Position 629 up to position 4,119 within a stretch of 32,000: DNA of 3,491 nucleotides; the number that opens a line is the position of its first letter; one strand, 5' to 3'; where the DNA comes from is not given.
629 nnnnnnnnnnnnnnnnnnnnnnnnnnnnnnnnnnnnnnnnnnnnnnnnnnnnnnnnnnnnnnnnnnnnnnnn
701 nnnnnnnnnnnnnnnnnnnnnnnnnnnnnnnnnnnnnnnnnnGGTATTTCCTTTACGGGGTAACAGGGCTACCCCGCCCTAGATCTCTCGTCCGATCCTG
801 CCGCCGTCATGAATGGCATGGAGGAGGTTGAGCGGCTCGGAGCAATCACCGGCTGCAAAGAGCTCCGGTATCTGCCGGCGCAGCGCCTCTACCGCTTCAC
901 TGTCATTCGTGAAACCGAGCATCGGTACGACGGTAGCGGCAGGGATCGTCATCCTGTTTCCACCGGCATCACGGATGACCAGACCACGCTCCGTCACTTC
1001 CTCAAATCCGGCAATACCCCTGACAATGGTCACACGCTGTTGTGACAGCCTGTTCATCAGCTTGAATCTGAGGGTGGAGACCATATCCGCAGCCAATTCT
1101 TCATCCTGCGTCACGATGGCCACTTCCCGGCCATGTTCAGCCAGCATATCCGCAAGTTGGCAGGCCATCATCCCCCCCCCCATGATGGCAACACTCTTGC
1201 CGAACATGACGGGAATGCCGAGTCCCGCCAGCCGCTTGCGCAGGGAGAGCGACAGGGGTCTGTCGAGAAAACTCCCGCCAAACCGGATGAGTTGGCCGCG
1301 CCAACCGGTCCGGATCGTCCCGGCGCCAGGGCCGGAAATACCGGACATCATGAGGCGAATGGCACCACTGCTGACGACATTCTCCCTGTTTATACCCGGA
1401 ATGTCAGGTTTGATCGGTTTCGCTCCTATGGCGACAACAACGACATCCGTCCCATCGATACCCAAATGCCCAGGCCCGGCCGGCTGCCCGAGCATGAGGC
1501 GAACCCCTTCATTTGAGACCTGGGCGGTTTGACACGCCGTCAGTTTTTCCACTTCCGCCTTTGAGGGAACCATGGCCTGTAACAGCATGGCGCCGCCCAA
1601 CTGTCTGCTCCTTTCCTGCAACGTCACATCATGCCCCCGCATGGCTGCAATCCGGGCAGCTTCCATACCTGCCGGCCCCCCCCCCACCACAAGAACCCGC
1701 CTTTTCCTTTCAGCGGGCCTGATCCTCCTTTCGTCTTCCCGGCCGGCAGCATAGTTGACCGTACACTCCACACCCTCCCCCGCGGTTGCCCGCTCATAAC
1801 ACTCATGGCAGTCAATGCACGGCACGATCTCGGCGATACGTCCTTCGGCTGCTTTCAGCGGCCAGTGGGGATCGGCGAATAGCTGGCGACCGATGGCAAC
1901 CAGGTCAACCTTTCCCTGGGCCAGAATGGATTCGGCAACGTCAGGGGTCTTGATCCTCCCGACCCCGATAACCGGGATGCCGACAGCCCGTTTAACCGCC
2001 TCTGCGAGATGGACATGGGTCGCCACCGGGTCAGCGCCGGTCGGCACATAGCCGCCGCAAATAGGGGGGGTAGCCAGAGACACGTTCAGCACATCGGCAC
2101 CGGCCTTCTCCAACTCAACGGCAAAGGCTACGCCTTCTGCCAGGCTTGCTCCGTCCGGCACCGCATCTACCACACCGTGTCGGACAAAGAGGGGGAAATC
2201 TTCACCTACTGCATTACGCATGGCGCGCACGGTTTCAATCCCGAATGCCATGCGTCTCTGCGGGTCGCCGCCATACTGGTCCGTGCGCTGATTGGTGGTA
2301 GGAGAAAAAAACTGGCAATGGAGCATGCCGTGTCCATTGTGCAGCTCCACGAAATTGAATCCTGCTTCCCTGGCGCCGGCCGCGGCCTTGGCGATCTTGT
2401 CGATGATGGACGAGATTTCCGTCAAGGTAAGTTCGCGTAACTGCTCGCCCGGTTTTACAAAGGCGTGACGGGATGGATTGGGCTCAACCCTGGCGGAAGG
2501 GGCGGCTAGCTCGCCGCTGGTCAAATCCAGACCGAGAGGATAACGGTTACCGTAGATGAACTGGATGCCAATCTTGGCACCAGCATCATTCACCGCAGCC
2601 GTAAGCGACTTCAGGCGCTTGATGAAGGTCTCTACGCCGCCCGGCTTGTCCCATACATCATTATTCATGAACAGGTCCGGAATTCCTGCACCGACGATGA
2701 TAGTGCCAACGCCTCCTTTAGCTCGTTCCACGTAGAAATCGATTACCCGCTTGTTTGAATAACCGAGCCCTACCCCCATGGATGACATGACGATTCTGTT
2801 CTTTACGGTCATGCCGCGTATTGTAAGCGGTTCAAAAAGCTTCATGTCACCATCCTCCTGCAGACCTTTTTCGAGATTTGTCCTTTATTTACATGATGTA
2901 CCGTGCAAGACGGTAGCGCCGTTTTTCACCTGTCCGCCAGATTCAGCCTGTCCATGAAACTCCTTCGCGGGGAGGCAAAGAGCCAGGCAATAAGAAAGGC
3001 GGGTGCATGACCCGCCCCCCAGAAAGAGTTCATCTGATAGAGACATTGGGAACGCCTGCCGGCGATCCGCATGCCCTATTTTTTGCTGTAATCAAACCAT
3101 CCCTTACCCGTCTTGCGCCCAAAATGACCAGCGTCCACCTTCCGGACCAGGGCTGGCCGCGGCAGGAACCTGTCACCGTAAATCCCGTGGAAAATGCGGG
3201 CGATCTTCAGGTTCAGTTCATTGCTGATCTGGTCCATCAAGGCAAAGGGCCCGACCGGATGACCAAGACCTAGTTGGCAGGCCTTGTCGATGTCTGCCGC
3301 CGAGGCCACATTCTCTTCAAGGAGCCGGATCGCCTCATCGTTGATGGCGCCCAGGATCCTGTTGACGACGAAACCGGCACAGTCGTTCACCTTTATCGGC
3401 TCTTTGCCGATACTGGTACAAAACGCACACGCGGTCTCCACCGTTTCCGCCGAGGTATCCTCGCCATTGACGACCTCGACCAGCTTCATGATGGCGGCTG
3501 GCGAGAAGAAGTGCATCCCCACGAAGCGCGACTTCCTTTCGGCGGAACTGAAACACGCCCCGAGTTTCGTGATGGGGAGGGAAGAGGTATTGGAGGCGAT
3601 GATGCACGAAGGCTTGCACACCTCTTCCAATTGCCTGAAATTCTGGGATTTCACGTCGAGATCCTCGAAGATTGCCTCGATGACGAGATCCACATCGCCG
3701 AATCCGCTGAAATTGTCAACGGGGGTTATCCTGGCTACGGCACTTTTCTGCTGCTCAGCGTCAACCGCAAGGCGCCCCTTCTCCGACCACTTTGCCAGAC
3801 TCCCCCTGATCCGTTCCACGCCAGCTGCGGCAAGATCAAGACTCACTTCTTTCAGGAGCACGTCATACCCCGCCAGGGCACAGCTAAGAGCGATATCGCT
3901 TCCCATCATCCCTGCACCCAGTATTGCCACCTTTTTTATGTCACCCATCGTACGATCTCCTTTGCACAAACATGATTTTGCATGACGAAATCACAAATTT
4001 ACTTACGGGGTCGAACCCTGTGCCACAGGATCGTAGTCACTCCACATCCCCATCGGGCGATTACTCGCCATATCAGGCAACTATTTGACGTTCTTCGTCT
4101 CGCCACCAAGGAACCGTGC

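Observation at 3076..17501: One operon joins an AbfD-type radical dehydratase, a B12 mutase and a complete beta-oxidation set: candidate route from a branched C4 (or larger) acid to acetyl-CoA via skeleton rearrangement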

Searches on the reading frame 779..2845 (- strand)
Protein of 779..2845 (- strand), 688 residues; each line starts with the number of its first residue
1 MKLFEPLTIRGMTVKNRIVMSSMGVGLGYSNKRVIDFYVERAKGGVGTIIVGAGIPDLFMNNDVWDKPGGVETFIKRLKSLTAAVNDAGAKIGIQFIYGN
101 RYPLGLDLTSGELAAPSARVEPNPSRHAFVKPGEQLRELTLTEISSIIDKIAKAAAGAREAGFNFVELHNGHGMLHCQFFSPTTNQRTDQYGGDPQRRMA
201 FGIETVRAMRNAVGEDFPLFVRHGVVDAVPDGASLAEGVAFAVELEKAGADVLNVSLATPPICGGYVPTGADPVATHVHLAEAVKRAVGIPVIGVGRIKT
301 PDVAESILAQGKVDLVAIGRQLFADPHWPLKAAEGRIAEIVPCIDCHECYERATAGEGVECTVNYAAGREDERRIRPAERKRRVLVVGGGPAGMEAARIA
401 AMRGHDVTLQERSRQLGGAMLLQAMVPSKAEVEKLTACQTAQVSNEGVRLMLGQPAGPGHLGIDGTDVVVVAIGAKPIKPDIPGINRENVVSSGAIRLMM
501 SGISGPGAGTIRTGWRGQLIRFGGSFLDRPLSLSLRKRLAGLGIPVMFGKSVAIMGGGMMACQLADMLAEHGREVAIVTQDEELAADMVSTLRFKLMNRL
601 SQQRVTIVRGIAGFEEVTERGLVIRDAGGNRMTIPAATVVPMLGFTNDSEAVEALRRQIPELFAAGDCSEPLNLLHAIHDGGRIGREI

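Call 4: search_protein_families(library=pfam, proteins=[window:779-2845:-])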
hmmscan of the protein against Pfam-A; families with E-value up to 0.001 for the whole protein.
window:779-2845:- (688 aa): 14 families
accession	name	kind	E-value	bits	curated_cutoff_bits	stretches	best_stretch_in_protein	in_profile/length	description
PF00724.26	Oxidored_FMN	-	3.5e-61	207.8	27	1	2-337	1-340/342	NADH:flavin oxidoreductase / NADH oxidase family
PF07992.20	Pyr_redox_2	-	6.4e-21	75.5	26.1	1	383-670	2-279/291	Pyridine nucleotide-disulphide oxidoreductase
PF00070.33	Pyr_redox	-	1.5e-12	48.2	22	2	383-444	1-67/82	Pyridine nucleotide-disulphide oxidoreductase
PF13738.12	Pyr_redox_3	-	5.1e-08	32.9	30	0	547-653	162-275/305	Pyridine nucleotide-disulphide oxidoreductase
PF01266.30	DAO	-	5.2e-08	33.2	27.9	0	383-419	1-38/353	FAD dependent oxidoreductase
PF12831.13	FAD_oxidored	-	2.1e-07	31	27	1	384-425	2-43/416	FAD dependent oxidoreductase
PF02737.24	3HCDH_N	-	1.2e-06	29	22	1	552-606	2-56/180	3-hydroxyacyl-CoA dehydrogenase, NAD binding domain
PF00890.30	FAD_binding_2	-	1.7e-06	27.9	20.4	1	384-419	2-37/414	FAD binding domain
PF13450.12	NAD_binding_8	-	3.1e-06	27.8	21.9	1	386-420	1-35/68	NAD(P)-binding Rossmann-like domain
PF13241.12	NAD_binding_7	-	4.5e-06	27.6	22.1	0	380-477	6-73/104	Putative NAD(P)-binding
PF01494.25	FAD_binding_3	-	1.8e-05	24.6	22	0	383-414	3-34/349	FAD binding domain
PF01262.27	AlaDh_PNT_C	-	2.8e-05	24.1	23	0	382-413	29-60/214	Alanine dehydrogenase/PNT, C-terminal domain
PF03486.20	HI0933_like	-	9.3e-05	22.4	50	1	383-418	2-37/244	HI0933-like protein Rossmann domain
PF01134.28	GIDA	-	0.00017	21.3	22.1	1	384-411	2-29/391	Glucose inhibited division protein A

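Call 58: search_protein_families(library=ncbifam, proteins=[window:779-2845:-], max_evalue=0.00001)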
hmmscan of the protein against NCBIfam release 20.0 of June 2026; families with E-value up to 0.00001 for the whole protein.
window:779-2845:- (688 aa): 45 families (the best 25 are shown)
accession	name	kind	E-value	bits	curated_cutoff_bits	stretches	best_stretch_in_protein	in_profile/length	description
NF041087.1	bile_acid_BaiCD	equivalog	6.3e-113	378.1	825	2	2-496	3-495/642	bile acid Fe-S flavoenzyme BaiCD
NF045599.1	bili_reduct_long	exception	1.6e-110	370.2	750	2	3-494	1-494/641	bilirubin reductase, long form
TIGR03997.1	mycofact_OYE_2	equivalog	1e-107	361.2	793.15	2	2-493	1-491/645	mycofactocin system FadH/OYE family oxidoreductase 2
NF045592.1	bili_reduct_N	equivalog_domain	1.2e-60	205.6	425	1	2-364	1-363/363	bilirubin reductase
NF010047.0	PRK13523.1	equivalog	1.5e-52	178.8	431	1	1-340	3-328/339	NADPH dehydrogenase NamA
TIGR03996.1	mycofact_OYE_1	hypoth_equivalog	8.3e-52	176.5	627.9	2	3-484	2-477/633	mycofactocin system FadH/OYE family oxidoreductase 1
NF006101.0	PRK08255.1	equivalog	5.8e-49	166.8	1078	1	3-334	399-732/768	bifunctional salicylyl-CoA 5-hydroxylase/oxidoreductase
NF007899.0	PRK10605.1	subfamily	2e-25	89.8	403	1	2-327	5-332/365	N-ethylmaleimide reductase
NF009410.0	PRK12771.1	subfamily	2e-13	49.8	516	1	329-492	84-251/566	NAD(P)-binding protein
TIGR01350.1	lipoamide_DH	equivalog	2.8e-12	46.1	408.8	0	383-440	3-59/461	dihydrolipoyl dehydrogenase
NF003585.0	PRK05249.1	equivalog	6.8e-12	44.7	465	1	384-437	9-62/464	Si-specific NAD(P)(+) transhydrogenase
TIGR02053.1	MerA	equivalog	1.3e-11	44.1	454.45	0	550-620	168-237/465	mercury(II) reductase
NF004991.0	PRK06370.1-3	subfamily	1.4e-11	43.7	620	1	382-442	36-95/509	FAD-containing oxidoreductase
NF005883.0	PRK07845.1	equivalog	3.2e-11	42.9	479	1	382-435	3-55/466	NAD(P)H-quinone dehydrogenase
TIGR01292.1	TRX_reduct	equivalog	4.7e-11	42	343.45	1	549-654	141-245/300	thioredoxin-disulfide reductase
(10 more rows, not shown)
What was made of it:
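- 779..2845 (-): FadH/BaiCD-type OYE Fe-S flavoenzyme, 230 nt downstream of hbd. A recurrent neighbour of the cluster. Calls 4, 58.
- A methylmalonyl-CoA-epimerase-like VOC protein is nearby (50 bits, below the cut-off; call 58).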

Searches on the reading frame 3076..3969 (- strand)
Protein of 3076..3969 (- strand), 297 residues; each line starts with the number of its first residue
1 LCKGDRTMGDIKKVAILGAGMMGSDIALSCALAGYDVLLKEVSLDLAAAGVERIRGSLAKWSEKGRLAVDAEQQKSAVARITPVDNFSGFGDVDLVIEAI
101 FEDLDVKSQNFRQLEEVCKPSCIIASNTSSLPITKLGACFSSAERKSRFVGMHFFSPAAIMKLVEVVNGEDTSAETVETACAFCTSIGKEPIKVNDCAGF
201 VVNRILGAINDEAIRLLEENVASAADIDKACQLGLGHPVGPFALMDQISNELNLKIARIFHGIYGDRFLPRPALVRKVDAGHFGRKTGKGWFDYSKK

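Call 3: search_protein_families(library=pfam, proteins=[window:3076-3969:-])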
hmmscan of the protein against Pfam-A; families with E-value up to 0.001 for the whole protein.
window:3076-3969:- (297 aa): 2 families
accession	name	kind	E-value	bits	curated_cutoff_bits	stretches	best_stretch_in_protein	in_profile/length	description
PF02737.24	3HCDH_N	-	7.9e-60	202.3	22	1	13-197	1-180/180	3-hydroxyacyl-CoA dehydrogenase, NAD binding domain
PF00725.27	3HCDH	-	2.1e-27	95.9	22.1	1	199-294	1-97/97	3-hydroxyacyl-CoA dehydrogenase, C-terminal domain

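Call 5: search_protein_families(library=ncbifam, proteins=[window:3076-3969:-], max_evalue=1e-10)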
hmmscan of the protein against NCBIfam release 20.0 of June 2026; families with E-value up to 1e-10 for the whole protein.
window:3076-3969:- (297 aa): 19 families
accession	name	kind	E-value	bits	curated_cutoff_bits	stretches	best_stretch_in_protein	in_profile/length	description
NF006124.0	PRK08268.1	subfamily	3.8e-85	286.8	508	1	8-296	4-289/507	3-hydroxyacyl-CoA dehydrogenase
NF004474.0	PRK05808.1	subfamily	5.7e-83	278.5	408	1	10-295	2-283/283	3-hydroxybutyryl-CoA dehydrogenase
NF005875.0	PRK07819.1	subfamily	6e-74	249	319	1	9-294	3-286/287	3-hydroxybutyryl-CoA dehydrogenase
TIGR02279.1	PaaC-3OHAcCoADH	equivalog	7.2e-73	246.1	669.4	1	10-296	4-287/503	3-hydroxyacyl-CoA dehydrogenase PaaH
NF005715.0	PRK07530.1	equivalog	8.9e-73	245.2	420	1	10-296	3-285/292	3-hydroxybutyryl-CoA dehydrogenase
NF006722.0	PRK09260.1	equivalog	6.2e-69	232.4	429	1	11-296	2-283/289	3-hydroxyacyl-CoA dehydrogenase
NF008363.0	PRK11154.1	equivalog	6.5e-68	229.5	869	1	8-296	306-588/708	fatty acid oxidation complex subunit alpha FadJ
NF008727.0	PRK11730.1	equivalog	4.4e-64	217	870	1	6-296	308-594/717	fatty acid oxidation complex subunit alpha FadB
NF004699.0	PRK06035.1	equivalog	1.9e-62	211.1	500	1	10-295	2-291/294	3-hydroxyacyl-CoA dehydrogenase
TIGR02440.1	FadJ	equivalog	1.2e-59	202.3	968.45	1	7-296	300-583/699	fatty acid oxidation complex subunit alpha FadJ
TIGR02441.1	fa_ox_alpha_mit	equivalog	1.9e-58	198.2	964.65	1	9-295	333-614/737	fatty acid oxidation complex subunit alpha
TIGR02437.1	FadB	equivalog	5.1e-53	180.5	933.55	1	6-296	308-594/714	fatty acid oxidation complex subunit alpha FadB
NF006143.0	PRK08293.1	equivalog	4.3e-52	177.2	312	1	10-296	3-289/291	3-hydroxyacyl-CoA dehydrogenase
NF006125.0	PRK08269.1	equivalog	7.4e-49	166.6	427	1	10-296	4-298/334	3-hydroxybutyryl-CoA dehydrogenase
NF042925.1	FHMPC_DH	equivalog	4.3e-48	164.2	500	1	12-296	1-282/304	5-formyl-3-hydroxy-2-methylpyridine 4-carboxylate 5-dehydrogenase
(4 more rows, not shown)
